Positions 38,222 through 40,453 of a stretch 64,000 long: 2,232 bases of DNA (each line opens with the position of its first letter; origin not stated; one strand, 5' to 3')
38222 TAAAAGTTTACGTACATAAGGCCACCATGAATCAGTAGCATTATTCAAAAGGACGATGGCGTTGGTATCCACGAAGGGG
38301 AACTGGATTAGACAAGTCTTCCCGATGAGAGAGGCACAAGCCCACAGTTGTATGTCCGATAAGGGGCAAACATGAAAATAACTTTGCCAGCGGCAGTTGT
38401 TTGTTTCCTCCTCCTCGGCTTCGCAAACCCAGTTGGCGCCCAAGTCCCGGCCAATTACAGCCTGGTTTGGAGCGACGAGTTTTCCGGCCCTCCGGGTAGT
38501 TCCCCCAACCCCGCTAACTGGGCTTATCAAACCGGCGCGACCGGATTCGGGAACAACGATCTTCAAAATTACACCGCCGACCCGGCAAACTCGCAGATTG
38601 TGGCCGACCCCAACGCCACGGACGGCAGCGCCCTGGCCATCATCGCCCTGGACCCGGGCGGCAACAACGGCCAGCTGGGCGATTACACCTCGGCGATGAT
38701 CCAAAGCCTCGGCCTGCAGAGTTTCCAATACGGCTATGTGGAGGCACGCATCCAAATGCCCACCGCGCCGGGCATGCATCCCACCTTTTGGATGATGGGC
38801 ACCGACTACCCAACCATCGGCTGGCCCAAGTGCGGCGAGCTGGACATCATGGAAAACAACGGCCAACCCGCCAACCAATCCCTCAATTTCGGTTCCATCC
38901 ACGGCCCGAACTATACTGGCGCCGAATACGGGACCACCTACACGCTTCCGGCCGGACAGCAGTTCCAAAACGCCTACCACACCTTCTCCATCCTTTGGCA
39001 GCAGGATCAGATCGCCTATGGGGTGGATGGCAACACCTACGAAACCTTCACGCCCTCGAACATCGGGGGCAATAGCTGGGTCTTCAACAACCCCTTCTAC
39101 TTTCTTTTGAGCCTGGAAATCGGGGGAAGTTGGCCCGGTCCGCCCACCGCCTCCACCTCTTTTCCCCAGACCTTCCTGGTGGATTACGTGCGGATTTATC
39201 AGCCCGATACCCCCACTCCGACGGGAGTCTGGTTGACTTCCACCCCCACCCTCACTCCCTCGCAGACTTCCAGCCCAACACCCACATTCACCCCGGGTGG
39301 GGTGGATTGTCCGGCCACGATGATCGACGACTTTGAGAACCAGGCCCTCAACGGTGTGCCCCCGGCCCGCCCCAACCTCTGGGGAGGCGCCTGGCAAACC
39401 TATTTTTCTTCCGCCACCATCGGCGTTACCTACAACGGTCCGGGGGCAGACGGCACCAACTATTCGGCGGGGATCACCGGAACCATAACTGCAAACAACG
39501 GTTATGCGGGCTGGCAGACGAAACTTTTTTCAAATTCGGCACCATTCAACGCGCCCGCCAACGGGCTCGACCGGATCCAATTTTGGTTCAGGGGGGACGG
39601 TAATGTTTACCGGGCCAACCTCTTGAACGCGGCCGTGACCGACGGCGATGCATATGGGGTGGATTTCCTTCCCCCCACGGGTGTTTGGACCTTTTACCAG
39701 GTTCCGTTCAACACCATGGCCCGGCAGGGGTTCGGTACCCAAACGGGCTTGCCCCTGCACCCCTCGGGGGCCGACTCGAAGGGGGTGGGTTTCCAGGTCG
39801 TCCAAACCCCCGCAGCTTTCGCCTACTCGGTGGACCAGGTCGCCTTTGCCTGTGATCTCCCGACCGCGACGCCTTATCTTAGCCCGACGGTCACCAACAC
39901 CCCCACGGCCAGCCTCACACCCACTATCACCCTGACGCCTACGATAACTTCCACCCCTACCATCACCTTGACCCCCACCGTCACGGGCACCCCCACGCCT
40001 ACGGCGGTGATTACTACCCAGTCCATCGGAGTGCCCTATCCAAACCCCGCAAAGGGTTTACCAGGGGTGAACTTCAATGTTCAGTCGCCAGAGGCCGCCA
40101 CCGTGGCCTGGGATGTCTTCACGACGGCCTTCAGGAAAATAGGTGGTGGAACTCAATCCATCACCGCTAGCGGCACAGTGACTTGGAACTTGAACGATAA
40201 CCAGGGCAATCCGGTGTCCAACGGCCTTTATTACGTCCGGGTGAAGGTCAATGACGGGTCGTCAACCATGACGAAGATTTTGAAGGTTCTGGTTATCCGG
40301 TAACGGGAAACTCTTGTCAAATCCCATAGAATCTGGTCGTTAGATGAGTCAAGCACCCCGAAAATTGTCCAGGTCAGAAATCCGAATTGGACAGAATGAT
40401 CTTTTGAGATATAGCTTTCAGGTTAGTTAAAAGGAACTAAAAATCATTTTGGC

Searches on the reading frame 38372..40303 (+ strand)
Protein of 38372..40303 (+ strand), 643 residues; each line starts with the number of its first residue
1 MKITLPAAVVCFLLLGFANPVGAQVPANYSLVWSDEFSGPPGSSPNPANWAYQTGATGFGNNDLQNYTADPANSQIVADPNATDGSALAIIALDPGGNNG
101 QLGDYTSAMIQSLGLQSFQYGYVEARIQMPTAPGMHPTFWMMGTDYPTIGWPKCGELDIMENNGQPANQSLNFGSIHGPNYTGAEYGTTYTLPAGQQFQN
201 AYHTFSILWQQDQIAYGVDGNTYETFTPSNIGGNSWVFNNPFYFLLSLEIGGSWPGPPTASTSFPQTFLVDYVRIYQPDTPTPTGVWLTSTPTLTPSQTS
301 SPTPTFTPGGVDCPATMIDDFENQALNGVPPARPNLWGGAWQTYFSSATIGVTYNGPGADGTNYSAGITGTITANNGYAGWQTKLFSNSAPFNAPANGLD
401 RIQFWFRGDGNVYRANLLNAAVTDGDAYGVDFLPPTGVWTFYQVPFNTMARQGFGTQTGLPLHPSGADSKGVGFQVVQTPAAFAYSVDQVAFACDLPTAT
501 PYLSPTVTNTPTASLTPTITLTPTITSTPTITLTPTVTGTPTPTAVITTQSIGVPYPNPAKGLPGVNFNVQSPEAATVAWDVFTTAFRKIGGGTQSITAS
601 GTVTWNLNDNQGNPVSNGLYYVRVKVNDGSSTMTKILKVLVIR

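Call 3: search_protein_families(library=pfam, proteins=[window:38372-40303:+], max_evalue=0.1)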
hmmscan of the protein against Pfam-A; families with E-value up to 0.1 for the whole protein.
window:38372-40303:+ (643 aa): 5 families
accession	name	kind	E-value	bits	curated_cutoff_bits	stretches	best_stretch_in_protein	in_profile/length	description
PF00722.28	Glyco_hydro_16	-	4.2e-20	72.4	22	1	103-260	27-163/175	Glycosyl hydrolases family 16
PF03935.22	SKN1_KRE6_Sbg1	-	3e-10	39.6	30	2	200-280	375-453/501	Beta-glucan synthesis-associated protein SKN1/KRE6/Sbg1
PF08547.18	CIA30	-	3e-05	24.6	24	1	368-456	39-125/157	Complex I intermediate-associated protein 30 (CIA30)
PF13860.13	FlgD_ig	-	0.0032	17.8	27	1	601-629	48-78/79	FlgD Ig-like domain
PF18962.6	Por_Secre_tail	-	0.03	15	27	1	556-636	2-73/75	Secretion system C-terminal sorting domain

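Call 4: search_protein_families(library=ncbifam, proteins=[window:38372-40303:+], max_evalue=0.1)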
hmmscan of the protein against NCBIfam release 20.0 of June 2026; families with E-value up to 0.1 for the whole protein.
window:38372-40303:+ (643 aa): 8 families
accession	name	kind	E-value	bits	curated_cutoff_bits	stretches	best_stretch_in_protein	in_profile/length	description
NF052454.1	BtaGlycanEglC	equivalog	2.4e-21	76.2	700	1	49-277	243-457/459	endo-1,3-1,4-beta-glycanase EglC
NF052228.1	T9SS_PorZ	equivalog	9.2e-05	21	260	1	598-643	714-757/757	type IX secretion system anionic LPS delivery protein PorZ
NF033707.1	T9SS_sortase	equivalog_domain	0.0001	20.1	420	1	556-640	1002-1093/1095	type IX secretion system sortase PorU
TIGR04183.1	Por_Secre_tail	domain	0.00014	21.8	23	1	556-638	2-71/72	T9SS type A sorting domain-containing protein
NF041449.1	K_carrageenase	equivalog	0.00039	19.7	350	1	104-142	83-120/283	kappa-carrageenase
NF052323.1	T9SSA_dep_M6i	equivalog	0.0015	16.5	600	1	556-643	961-1043/1043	T9SS-dependent M6-like inactivated metalloprotease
NF047856.1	BGlucanaseBglS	equivalog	0.0045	16.5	300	1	91-225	69-190/237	beta-glucanase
NF052392.1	BetGlycExoK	equivalog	0.015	14.7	350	1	105-228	89-200/261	endo-1,3-1,4-beta-glycanase ExoK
